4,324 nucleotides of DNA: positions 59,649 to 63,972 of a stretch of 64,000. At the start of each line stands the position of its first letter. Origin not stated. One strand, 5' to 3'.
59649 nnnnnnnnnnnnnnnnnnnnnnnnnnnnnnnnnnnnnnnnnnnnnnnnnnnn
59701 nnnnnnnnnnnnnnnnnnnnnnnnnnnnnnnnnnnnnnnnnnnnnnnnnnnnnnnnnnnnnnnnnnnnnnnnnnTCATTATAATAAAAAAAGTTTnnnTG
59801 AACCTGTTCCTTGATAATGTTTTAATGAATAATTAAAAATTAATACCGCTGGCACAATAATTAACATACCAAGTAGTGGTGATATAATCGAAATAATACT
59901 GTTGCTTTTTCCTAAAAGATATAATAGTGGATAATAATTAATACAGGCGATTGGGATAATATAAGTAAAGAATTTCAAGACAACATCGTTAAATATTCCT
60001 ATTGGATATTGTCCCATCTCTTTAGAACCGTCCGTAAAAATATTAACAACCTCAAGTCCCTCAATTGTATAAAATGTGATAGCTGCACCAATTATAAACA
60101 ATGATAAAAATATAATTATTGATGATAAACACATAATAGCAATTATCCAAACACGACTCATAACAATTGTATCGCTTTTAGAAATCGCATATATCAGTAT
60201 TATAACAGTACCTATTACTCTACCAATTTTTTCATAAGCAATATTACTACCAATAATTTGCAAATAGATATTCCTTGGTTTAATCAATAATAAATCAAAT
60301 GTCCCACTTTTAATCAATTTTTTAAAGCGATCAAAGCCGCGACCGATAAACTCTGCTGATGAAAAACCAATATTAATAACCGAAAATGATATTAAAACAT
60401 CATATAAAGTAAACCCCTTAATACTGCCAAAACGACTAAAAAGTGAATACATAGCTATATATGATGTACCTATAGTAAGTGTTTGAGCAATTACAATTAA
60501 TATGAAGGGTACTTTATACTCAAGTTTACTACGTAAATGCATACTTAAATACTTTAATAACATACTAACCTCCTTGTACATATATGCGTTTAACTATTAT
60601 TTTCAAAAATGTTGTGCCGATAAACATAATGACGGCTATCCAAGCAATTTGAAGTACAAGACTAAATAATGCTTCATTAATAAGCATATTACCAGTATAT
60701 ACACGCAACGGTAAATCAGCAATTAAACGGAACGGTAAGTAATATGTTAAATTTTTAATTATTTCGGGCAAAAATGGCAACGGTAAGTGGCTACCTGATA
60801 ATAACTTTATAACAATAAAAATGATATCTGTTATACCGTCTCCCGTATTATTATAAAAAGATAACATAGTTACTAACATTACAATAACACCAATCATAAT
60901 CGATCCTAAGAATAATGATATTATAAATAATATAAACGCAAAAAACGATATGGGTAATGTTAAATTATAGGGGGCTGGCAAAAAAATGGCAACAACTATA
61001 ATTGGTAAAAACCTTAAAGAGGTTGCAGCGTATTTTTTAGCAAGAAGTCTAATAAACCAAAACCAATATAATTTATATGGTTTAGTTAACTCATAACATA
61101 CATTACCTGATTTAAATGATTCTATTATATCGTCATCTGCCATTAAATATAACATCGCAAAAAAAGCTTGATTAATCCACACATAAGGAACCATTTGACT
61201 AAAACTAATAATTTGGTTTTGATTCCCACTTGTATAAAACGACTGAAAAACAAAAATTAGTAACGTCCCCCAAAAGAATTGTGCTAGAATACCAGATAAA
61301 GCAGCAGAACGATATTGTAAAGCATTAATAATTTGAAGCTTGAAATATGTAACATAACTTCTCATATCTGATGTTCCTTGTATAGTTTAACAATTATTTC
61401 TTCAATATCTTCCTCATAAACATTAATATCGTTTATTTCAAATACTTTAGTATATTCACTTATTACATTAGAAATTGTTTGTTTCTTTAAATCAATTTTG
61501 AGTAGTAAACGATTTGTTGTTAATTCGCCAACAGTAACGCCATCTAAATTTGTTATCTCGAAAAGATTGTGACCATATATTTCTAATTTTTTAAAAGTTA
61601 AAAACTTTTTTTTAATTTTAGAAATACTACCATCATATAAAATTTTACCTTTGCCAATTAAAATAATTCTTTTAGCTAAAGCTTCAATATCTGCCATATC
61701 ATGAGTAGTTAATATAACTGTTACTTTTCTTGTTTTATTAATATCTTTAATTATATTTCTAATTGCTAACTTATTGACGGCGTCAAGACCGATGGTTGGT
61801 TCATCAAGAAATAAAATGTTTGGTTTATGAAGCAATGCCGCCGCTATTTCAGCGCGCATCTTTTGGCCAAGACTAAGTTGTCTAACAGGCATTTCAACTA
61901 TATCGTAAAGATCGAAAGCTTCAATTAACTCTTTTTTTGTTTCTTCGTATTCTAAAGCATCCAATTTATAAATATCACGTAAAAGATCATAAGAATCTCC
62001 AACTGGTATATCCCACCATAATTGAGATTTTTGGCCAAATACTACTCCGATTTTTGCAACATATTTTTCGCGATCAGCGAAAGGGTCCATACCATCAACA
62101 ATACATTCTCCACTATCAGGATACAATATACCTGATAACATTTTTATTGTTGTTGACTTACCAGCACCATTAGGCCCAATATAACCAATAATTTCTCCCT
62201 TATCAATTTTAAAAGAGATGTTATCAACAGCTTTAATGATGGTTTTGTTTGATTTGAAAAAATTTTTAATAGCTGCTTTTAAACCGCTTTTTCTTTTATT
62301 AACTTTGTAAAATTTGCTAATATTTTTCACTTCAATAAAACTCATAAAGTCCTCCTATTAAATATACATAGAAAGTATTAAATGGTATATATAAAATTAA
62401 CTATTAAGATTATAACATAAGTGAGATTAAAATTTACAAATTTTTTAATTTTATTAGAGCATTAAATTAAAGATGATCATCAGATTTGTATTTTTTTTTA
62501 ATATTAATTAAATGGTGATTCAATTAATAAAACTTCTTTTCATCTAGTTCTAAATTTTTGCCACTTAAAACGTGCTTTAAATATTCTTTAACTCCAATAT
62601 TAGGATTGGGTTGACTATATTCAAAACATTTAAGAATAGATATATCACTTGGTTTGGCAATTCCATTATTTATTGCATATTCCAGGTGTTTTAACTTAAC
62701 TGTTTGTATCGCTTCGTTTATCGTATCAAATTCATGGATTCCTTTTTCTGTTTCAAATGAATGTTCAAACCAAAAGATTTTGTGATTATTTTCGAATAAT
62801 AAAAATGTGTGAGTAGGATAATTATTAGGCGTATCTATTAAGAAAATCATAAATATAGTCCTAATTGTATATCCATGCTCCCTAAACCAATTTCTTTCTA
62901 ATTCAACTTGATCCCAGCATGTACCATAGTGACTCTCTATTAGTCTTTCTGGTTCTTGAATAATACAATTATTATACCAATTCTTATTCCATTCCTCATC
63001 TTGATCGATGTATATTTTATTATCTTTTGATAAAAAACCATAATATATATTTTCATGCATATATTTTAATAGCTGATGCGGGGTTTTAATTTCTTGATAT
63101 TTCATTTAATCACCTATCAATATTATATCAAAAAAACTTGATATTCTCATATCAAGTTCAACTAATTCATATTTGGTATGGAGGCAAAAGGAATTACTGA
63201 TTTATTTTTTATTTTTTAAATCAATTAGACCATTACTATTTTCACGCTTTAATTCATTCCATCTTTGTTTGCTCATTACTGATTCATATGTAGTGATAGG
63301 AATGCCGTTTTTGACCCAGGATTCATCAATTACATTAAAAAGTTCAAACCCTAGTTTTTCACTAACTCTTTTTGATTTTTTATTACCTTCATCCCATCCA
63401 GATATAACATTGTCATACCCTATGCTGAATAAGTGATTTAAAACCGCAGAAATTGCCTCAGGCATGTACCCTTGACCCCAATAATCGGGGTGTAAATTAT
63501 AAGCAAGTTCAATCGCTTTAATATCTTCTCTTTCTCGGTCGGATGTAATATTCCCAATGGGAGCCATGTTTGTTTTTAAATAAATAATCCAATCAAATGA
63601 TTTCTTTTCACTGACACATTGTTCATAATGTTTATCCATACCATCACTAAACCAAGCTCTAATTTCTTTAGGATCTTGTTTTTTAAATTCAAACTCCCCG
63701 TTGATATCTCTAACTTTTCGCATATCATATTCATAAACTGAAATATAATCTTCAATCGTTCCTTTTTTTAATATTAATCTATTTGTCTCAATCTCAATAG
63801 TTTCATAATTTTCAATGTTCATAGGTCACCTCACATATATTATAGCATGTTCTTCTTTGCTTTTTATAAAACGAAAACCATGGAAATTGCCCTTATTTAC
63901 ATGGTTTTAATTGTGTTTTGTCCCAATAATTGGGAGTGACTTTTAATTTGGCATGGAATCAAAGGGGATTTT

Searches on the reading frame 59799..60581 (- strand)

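Call 33: search_protein_families(library=pfam, proteins=[window:59799-60581:-], max_evalue=0.1)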
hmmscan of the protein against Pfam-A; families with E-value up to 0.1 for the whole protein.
window:59799-60581:- (261 aa): 1 family
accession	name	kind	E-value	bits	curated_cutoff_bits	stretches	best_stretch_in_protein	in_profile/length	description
PF06182.17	ABC2_membrane_6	-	2e-39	136.1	22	1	36-260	3-229/229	ABC-2 family transporter protein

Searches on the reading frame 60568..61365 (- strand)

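Call 33: search_protein_families(library=pfam, proteins=[window:60568-61365:-], max_evalue=0.1)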
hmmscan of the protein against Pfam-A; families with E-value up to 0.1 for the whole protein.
window:60568-61365:- (266 aa): 2 families
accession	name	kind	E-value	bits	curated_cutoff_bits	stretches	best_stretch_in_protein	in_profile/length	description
PF06182.17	ABC2_membrane_6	-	6.5e-09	36.3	22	1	34-260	5-224/229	ABC-2 family transporter protein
PF17487.7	Ribosomal_S12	-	0.057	14.6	27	1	19-76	5-62/87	Ribosomal protein S12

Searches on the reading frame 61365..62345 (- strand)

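Call 33: search_protein_families(library=pfam, proteins=[window:61365-62345:-], max_evalue=0.1)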
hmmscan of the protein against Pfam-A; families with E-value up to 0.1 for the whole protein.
window:61365-62345:- (327 aa): 8 families
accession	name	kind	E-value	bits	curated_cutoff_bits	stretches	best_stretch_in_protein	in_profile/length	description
PF00005.33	ABC_tran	-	1.4e-28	100.6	25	1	41-184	2-136/137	ABC transporter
PF13304.12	AAA_21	-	8.6e-12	46.2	27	2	130-217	197-300/304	AAA domain, putative AbiEii toxin, Type IV TA system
PF00004.35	AAA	-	0.0036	18.2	21.2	0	163-223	46-117/131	ATPase family associated with various cellular activities (AAA)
PF02463.25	SMC_N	-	0.0067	16.3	40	0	154-218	134-202/220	RecF/RecN/SMC N terminal domain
PF13555.12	AAA_29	-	0.011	16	27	1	44-78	16-50/61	P-loop containing region of AAA domain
PF03215.21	Rad17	-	0.013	15.8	23.8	1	37-77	32-72/186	Rad17 P-loop domain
PF13207.12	AAA_17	-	0.039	14.7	27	0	152-218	19-82/136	AAA domain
PF03029.23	ATP_bind_1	-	0.087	13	27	0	56-100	2-46/240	Conserved hypothetical ATP binding protein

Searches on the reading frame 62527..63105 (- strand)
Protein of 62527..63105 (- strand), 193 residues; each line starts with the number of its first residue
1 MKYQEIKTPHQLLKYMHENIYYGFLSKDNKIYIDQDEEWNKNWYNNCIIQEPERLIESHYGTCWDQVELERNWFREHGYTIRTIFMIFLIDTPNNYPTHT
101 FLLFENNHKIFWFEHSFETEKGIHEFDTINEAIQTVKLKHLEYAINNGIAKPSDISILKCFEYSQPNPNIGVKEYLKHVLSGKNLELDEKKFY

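Call 33: search_protein_families(library=pfam, proteins=[window:62527-63105:-], max_evalue=0.1)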
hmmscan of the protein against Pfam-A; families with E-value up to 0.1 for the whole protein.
window:62527-63105:- (193 aa): 1 family
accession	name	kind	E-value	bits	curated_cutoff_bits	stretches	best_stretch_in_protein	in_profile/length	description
PF00199.24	Catalase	-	0.04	13.5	25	1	90-132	182-223/383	Catalase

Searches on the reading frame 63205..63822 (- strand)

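Call 33: search_protein_families(library=pfam, proteins=[window:63205-63822:-], max_evalue=0.1)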
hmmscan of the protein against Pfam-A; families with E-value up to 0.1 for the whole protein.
window:63205-63822:- (206 aa): 5 families
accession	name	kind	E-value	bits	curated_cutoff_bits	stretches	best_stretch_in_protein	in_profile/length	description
PF13302.13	Acetyltransf_3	-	2e-21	77.6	25.4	1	15-160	1-138/138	Acetyltransferase (GNAT) domain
PF00583.31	Acetyltransf_1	-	4.9e-07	30.5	20.7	1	56-159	15-116/116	Acetyltransferase (GNAT) family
PF08445.16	FR47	-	0.013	15.9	22.1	1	108-162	27-80/86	FR47-like protein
PF04395.17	Poxvirus_B22R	-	0.061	13.3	25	1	9-91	55-121/204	Poxvirus B22R protein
PF12746.13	GNAT_acetyltran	-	0.063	13.3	26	0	111-161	189-236/243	GNAT acetyltransferase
